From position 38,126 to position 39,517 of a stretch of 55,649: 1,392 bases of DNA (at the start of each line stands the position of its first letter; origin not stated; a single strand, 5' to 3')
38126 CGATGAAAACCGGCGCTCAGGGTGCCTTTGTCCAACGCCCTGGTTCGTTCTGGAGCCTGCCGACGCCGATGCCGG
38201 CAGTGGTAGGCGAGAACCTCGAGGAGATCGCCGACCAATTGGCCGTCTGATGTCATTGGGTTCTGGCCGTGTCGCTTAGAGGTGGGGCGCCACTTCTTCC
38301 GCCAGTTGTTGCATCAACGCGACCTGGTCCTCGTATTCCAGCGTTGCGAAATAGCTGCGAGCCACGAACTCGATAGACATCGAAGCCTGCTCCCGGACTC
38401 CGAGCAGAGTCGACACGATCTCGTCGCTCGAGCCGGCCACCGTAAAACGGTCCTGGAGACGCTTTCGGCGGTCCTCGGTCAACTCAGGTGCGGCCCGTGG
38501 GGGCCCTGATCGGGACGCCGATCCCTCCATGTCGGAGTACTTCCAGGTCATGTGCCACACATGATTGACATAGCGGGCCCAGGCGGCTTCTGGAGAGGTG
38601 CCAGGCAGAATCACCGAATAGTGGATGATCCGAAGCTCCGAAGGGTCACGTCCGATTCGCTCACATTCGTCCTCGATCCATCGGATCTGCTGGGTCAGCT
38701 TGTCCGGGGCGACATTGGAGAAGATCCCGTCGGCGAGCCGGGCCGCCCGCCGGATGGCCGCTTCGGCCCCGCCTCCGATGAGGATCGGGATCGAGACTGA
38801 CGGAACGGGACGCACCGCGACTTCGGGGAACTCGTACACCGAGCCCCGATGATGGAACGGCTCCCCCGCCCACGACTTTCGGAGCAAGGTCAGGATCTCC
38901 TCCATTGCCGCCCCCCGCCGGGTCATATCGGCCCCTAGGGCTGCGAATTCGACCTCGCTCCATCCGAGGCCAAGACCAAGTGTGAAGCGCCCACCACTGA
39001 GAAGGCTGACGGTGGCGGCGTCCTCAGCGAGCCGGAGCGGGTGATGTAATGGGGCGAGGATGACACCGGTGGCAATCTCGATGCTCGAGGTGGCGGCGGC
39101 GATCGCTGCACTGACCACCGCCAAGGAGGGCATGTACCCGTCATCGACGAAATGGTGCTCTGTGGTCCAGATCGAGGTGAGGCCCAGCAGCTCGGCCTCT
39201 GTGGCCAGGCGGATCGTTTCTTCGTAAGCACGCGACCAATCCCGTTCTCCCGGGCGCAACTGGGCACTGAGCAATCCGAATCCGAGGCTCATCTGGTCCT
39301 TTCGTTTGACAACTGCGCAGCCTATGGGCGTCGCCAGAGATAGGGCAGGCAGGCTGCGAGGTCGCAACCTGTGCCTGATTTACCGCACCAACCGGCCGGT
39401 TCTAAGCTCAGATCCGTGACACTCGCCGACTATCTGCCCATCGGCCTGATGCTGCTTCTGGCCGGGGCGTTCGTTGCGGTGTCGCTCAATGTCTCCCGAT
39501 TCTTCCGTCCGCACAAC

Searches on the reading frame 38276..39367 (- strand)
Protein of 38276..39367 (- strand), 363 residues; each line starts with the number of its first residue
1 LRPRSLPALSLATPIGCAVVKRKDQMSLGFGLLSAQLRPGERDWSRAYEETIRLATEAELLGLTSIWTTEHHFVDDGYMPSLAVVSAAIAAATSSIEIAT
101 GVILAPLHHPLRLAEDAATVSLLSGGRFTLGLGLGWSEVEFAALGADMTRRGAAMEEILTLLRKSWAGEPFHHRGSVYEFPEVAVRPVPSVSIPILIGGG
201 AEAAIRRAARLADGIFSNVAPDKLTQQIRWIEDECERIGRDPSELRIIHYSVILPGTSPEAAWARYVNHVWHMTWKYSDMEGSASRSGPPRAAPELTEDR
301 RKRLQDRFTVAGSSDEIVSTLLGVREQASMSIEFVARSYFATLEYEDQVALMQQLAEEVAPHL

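Call 44: search_protein_families(library=pfam, proteins=[window:38276-39367:-], max_evalue=0.00001)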
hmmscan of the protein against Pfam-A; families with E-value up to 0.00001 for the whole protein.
window:38276-39367:- (363 aa): 1 family
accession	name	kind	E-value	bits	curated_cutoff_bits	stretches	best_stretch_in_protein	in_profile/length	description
PF00296.26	Bac_luciferase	-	8.8e-60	203.1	27.9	1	45-324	18-307/314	Luciferase-like monooxygenase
